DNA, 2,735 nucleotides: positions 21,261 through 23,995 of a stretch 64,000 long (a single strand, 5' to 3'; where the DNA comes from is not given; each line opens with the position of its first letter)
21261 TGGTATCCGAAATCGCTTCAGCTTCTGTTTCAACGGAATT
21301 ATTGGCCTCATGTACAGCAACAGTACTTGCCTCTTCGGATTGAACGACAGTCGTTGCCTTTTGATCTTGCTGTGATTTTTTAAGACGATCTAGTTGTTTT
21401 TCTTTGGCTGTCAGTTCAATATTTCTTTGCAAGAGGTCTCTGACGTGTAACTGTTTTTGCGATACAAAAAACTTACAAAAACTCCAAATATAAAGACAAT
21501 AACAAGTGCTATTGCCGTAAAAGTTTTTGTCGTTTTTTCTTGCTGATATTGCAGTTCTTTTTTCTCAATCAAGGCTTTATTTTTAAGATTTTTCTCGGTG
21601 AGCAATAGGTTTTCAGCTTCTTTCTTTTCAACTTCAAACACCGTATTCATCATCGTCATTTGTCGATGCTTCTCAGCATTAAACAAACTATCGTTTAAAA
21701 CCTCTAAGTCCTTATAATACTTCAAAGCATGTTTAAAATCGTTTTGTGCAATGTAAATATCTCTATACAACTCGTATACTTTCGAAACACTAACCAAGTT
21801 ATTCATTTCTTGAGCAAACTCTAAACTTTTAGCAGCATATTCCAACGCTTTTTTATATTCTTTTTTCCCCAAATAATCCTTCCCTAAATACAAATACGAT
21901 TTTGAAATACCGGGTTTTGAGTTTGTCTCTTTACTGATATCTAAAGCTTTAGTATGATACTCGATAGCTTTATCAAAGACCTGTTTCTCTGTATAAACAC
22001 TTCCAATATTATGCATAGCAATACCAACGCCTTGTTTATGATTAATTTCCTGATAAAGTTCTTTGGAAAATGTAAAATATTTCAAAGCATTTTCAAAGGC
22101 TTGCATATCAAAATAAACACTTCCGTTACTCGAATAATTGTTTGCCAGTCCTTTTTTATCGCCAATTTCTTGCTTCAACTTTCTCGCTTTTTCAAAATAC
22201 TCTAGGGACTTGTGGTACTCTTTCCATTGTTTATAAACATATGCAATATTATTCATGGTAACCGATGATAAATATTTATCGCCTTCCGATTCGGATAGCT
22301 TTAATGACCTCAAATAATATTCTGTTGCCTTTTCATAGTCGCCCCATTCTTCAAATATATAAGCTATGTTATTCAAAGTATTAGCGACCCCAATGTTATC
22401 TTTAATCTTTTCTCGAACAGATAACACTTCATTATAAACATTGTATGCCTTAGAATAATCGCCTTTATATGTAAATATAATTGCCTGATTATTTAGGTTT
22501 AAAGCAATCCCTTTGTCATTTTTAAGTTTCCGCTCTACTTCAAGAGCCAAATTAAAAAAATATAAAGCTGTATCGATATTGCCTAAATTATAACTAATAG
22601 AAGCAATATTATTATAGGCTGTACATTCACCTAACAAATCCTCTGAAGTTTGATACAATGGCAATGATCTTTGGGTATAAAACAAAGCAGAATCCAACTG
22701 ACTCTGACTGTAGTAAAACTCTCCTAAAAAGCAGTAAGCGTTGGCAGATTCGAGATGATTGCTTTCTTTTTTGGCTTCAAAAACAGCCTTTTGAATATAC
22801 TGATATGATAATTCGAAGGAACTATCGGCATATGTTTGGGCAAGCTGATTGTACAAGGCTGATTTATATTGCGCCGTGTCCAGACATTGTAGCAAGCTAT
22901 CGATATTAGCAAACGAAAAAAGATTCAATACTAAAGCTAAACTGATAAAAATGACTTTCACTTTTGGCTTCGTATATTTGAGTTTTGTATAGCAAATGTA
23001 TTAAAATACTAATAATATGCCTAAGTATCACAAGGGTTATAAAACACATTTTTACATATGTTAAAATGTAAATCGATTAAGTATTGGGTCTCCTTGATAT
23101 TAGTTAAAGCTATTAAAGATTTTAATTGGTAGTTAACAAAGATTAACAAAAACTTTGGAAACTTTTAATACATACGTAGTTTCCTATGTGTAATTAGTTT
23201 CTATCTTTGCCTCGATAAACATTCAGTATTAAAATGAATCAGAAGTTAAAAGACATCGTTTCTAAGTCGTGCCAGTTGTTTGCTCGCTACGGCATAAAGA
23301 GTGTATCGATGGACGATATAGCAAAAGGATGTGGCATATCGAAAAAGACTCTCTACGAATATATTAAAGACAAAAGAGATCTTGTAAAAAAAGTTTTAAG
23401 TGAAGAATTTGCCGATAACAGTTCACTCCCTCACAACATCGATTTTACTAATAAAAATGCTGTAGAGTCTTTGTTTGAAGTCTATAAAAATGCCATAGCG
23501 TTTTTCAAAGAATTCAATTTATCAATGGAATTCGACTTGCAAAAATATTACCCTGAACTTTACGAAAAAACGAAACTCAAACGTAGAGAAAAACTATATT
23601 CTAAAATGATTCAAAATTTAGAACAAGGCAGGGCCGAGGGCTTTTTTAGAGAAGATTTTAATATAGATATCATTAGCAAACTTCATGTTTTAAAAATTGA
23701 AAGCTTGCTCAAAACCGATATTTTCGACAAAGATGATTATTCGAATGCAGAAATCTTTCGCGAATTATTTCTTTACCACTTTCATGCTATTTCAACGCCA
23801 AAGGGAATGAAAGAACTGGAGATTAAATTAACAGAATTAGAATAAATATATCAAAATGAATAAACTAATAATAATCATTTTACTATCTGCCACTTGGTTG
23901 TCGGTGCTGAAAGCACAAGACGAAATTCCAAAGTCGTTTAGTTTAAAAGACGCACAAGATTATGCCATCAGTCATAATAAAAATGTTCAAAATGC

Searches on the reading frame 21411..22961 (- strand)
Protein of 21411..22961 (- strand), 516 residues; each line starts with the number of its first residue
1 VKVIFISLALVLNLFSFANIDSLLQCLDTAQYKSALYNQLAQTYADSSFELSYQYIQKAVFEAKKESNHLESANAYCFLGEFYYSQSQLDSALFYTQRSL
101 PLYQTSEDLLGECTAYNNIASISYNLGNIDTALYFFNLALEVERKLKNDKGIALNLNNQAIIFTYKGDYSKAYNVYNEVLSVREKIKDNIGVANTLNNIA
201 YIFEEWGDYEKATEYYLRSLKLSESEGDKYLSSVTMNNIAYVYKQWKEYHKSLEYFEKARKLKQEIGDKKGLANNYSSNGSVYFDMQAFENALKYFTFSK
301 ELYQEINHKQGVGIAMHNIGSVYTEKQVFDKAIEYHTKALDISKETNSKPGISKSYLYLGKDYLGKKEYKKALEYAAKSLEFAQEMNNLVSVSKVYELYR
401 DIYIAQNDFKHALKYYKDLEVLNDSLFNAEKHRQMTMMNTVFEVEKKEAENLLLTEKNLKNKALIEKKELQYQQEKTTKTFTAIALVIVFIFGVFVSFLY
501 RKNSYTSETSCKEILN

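Call 3: search_protein_families(library=pfam, proteins=[window:21411-22961:-], max_evalue=0.1)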
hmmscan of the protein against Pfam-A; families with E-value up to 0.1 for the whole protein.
window:21411-22961:- (516 aa): 12 families
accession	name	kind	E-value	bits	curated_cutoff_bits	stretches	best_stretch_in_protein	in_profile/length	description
PF13424.12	TPR_12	-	1e-47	160.6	30.1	6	192-264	2-76/77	Tetratricopeptide repeat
PF00515.34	TPR_1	-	9e-32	108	27.8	6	193-224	1-32/34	Tetratricopeptide repeat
PF07719.23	TPR_2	-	4.8e-21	73.5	27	3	354-382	2-30/34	Tetratricopeptide repeat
PF13181.12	TPR_8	-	2.4e-20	71.3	25.7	4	194-224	2-32/34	Tetratricopeptide repeat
PF13374.12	TPR_10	-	3.3e-18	65.5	27.5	2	315-347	4-36/42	Tetratricopeptide repeat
PF13176.12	TPR_7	-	7.8e-18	63.4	27.9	2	315-348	1-34/36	Tetratricopeptide repeat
PF17874.7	TPR_MalT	-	1e-13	51.8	45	2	106-228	33-157/336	MalT-like TPR region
PF24885.1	TPR_NPHP3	-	3.3e-08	33.7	100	2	53-188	78-218/239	Nephrocystin-3 TPR domain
PF14938.12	SNAP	-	1.8e-07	31.4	25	2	240-374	42-176/282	Soluble NSF attachment protein, SNAP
PF10602.15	RPN7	-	7.9e-06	26.1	29.6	1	192-299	35-139/174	26S proteasome subunit RPN7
PF13432.12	TPR_16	-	0.002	19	32.7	0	165-223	9-61/65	Tetratricopeptide repeat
PF13428.12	TPR_14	-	0.0049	17.9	23.5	0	402-419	10-27/44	Tetratricopeptide repeat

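Call 6: search_protein_families(library=ncbifam, proteins=[window:21411-22961:-], max_evalue=0.1)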
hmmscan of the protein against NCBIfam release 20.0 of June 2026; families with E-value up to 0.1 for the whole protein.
window:21411-22961:- (516 aa): 9 families
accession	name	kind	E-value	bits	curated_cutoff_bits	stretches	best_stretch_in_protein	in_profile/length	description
NF053520.1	HK_Porph_FimS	equivalog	3.7e-34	118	600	4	129-202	140-213/618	sensor histidine kinase FimS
NF041717.1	HaaA_phane_TPR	equivalog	2.9e-21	75.3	1125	2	58-232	577-751/882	cyclophane-containing RiPP biosynthesis TPR protein HaaT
NF053617.1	SARPRegAfsRStmc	equivalog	9.2e-19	66.9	1430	2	45-270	706-933/986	SARP-family global regulator AfsR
NF002725.1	PRK02603.1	equivalog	4.3e-11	43.1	143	3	166-245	48-118/173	photosystem I assembly protein Ycf3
NF053779.1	BT3442_fam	equivalog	2.3e-08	33.2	940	1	203-504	112-384/563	BT3442 family protein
NF053720.1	NsdA_fam_reg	subfamily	9.4e-08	32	75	1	207-265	215-273/432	NsdA family TPR-like regulatory protein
NF040586.1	FxSxx_TPR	equivalog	3e-07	29.3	300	1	72-226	434-589/830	FxSxx-COOH system tetratricopeptide repeat protein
TIGR02521.1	type_IV_pilW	equivalog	5.5e-07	29.4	154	1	237-346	69-168/234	type IV pilus biogenesis/stability protein PilW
TIGR00540.1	TPR_hemY_coli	hypoth_equivalog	0.018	13.8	142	0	31-132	287-378/385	heme biosynthesis-associated TPR protein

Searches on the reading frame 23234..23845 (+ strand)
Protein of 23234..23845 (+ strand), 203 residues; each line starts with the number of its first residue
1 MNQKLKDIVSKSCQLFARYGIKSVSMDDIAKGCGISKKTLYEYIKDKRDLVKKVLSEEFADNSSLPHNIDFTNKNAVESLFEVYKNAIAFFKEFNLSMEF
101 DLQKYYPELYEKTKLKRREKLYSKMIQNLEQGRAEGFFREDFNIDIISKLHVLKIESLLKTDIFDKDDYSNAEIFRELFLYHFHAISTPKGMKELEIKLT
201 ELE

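Call 11: search_protein_families(library=pfam, proteins=[window:23234-23845:+], max_evalue=0.001)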
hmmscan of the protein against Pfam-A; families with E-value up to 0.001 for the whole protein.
window:23234-23845:+ (203 aa): 2 families
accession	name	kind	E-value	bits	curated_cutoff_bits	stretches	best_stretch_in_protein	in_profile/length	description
PF00440.29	TetR_N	-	3.6e-11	43.1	24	1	8-53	1-46/47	Bacterial regulatory proteins, tetR family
PF13022.12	HTH_Tnp_1_2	-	4.4e-05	24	27.9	1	11-60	14-64/122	Helix-turn-helix of insertion element transposase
